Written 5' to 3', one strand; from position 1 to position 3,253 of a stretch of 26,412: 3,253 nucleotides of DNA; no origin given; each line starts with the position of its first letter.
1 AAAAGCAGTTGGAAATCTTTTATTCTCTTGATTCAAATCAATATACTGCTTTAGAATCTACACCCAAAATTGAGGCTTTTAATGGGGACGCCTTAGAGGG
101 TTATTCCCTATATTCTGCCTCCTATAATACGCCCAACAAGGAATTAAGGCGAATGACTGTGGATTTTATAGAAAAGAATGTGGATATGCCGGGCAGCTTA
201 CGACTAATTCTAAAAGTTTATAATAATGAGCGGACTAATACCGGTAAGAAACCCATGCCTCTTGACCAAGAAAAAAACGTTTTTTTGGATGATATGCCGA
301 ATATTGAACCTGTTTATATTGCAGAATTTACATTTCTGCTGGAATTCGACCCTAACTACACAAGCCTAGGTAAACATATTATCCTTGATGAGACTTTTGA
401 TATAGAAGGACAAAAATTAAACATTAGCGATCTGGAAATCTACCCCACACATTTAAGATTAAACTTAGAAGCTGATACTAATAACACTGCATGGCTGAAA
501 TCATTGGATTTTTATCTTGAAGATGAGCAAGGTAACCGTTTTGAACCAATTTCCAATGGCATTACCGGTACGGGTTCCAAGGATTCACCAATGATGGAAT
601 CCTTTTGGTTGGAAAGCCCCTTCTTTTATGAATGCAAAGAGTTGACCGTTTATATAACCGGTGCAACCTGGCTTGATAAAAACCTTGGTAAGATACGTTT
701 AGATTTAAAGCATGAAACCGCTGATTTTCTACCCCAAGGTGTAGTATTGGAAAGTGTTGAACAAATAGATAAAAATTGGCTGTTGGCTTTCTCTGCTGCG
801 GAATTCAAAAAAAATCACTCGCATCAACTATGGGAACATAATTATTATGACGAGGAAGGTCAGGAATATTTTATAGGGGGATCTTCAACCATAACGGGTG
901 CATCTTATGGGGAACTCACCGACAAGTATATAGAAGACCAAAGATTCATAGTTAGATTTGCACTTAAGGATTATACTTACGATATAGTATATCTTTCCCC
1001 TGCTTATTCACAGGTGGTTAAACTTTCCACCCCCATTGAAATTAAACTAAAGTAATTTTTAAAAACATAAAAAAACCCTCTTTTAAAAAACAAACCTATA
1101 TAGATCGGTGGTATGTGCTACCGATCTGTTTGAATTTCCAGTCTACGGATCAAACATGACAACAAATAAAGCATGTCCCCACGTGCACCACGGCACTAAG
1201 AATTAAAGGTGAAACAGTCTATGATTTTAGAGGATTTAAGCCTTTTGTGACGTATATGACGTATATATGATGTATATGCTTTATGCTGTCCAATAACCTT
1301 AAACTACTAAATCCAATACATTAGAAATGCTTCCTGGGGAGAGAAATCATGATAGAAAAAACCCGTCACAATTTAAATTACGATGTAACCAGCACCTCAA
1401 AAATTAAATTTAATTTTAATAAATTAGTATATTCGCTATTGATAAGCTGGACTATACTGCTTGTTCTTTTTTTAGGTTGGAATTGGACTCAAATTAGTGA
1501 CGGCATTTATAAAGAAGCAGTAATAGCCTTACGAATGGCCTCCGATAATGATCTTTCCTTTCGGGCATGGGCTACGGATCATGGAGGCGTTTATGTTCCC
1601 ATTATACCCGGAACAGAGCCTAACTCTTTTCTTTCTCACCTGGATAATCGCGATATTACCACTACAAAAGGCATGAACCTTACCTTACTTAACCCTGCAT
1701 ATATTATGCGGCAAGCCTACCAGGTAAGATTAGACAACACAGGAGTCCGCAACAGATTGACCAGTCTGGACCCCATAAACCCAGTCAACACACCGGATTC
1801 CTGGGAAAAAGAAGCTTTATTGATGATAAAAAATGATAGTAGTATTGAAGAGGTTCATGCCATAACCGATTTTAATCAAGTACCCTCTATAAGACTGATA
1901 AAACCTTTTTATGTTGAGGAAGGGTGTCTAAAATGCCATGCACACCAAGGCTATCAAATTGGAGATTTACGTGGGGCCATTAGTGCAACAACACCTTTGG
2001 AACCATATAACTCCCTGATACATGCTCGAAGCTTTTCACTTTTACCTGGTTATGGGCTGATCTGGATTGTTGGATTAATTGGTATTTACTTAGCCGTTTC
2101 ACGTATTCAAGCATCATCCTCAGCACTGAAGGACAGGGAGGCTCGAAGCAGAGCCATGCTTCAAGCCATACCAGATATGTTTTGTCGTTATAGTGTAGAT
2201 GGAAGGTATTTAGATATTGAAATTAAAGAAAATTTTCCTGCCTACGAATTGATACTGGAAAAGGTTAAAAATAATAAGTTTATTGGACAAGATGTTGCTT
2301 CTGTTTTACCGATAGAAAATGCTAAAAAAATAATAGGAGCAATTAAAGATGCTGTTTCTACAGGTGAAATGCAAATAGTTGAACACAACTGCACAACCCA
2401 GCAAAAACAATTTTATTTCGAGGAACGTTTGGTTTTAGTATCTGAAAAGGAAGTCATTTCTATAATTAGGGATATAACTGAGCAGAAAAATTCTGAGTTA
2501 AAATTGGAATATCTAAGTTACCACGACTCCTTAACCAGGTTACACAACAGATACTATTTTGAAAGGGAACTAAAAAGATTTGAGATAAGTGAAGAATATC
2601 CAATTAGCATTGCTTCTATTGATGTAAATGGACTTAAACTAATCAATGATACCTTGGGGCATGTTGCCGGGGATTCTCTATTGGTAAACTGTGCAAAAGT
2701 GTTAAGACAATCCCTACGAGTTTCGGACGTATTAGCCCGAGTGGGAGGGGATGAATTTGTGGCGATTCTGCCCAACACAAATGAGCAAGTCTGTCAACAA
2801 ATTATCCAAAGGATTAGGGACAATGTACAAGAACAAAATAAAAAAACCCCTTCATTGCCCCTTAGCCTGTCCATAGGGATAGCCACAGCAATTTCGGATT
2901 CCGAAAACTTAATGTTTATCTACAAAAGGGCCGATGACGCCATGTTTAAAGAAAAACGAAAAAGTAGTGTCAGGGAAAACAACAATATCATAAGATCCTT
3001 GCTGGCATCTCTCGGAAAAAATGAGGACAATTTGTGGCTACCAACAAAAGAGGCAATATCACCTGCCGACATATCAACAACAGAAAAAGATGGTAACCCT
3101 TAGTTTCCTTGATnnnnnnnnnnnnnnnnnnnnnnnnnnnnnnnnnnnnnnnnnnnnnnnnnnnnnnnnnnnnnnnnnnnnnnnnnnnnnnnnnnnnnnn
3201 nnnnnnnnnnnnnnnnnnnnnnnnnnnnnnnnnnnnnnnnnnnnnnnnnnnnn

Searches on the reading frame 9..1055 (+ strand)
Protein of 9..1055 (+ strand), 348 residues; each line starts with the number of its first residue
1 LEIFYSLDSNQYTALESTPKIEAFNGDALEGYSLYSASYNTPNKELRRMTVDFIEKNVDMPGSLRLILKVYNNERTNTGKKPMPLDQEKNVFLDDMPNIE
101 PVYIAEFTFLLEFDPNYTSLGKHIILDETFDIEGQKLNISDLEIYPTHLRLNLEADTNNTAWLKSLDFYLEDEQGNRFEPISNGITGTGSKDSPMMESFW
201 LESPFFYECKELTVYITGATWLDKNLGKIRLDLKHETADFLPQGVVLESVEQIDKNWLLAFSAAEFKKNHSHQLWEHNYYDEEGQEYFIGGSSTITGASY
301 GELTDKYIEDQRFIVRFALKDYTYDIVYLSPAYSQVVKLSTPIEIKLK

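Call 41: search_protein_families(library=pfam, proteins=[window:9-1055:+], max_evalue=0.0001)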
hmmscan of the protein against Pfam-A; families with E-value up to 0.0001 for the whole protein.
window:9-1055:+ (348 aa): 1 family
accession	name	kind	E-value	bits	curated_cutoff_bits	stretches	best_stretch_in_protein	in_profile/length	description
PF18705.7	DUF5643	-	3.9e-20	72.4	34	1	123-225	3-104/115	Family of unknown function (DUF5643)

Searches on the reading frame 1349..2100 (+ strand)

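Call 71: search_solved_structures(query=window:1349-2100:+, max_evalue=10, show_alignments=2)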
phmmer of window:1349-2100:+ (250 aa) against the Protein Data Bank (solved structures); distinct sequences matched with E-value up to 10: 0.

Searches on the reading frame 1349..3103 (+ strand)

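Call 41: search_protein_families(library=pfam, proteins=[window:1349-3103:+], max_evalue=0.0001)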
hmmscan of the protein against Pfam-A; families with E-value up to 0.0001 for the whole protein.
window:1349-3103:+ (584 aa): 3 families
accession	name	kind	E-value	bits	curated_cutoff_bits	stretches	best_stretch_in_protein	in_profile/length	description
PF00990.26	GGDEF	-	1.2e-36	126.4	23.8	1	391-539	2-158/161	Diguanylate cyclase, GGDEF domain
PF11845.13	Tll0287-like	-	1.3e-16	61.7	24.1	1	113-216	33-144/144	Tll0287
PF05165.17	GCH_III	-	2.1e-05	24.4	21.3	1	412-521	121-224/246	GTP cyclohydrolase III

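Call 61: search_protein_families(library=ncbifam, proteins=[window:1349-3103:+], max_evalue=0.001)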
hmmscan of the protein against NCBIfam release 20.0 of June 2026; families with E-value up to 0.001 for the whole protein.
window:1349-3103:+ (584 aa): 20 families
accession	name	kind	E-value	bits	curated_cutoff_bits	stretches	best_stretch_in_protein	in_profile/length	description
TIGR00254.1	GGDEF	domain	2.9e-36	124.7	37.4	1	386-539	1-160/168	diguanylate cyclase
NF007423.1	PRK09966.1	equivalog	6.3e-36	124.1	325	1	380-536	229-390/390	diguanylate cyclase DgcN/YfiN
NF038266.1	diguan_SiaD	equivalog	2.1e-34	119.1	290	1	351-538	62-247/252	biofilm regulation diguanylate cyclase SiaD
NF007135.0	PRK09581.1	equivalog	1.9e-32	112.7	474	1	389-539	291-448/457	PleD family two-component system response regulator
NF053781.1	cdiGMPphdstlr2612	equivalog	2.5e-32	111.6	1600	1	244-540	694-996/1268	Tlr1612 family c-di-GMP phosphodiesterase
NF007298.0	PRK09776.1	equivalog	1.7e-29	102.4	1135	1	372-537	666-836/1111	diguanylate cyclase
NF040885.1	diguan_DgcJ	equivalog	1.7e-27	96.4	500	1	384-540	337-490/493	diguanylate cyclase DgcJ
NF041606.1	dguan_cyc_DgcA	equivalog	2.8e-27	95.6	370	1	368-538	156-331/340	diguanylate cyclase DgcA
NF051473.1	DigCycDgcsShew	equivalog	4.9e-27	95.1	400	1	387-537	129-282/291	diguanylate cyclase DgcS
NF007380.0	PRK09894.1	equivalog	7e-27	94.5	256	1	386-537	125-278/296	diguanylate cyclase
NF011955.1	PRK15426.1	equivalog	5.1e-26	90.9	408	1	383-516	391-530/564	cellulose biosynthesis regulator diguanylate cyclase DgcQ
NF045675.1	PhdiestaseDibA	equivalog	4.6e-24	84.7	980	1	369-538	182-356/623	phosphodiesterase DibA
NF047654.1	DiguCycDgcRLepto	equivalog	6.4e-24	84.4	500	1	380-539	123-289/295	diguanylate cyclase DgcR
NF007474.0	PRK10060.1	equivalog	2.5e-23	82.2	782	1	307-539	147-388/663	cyclic di-GMP phosphodiesterase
NF008467.0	PRK11359.1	equivalog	1.4e-20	73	857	1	337-536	330-521/800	oxygen-sensing cyclic-di-GMP phosphodiesterase DosP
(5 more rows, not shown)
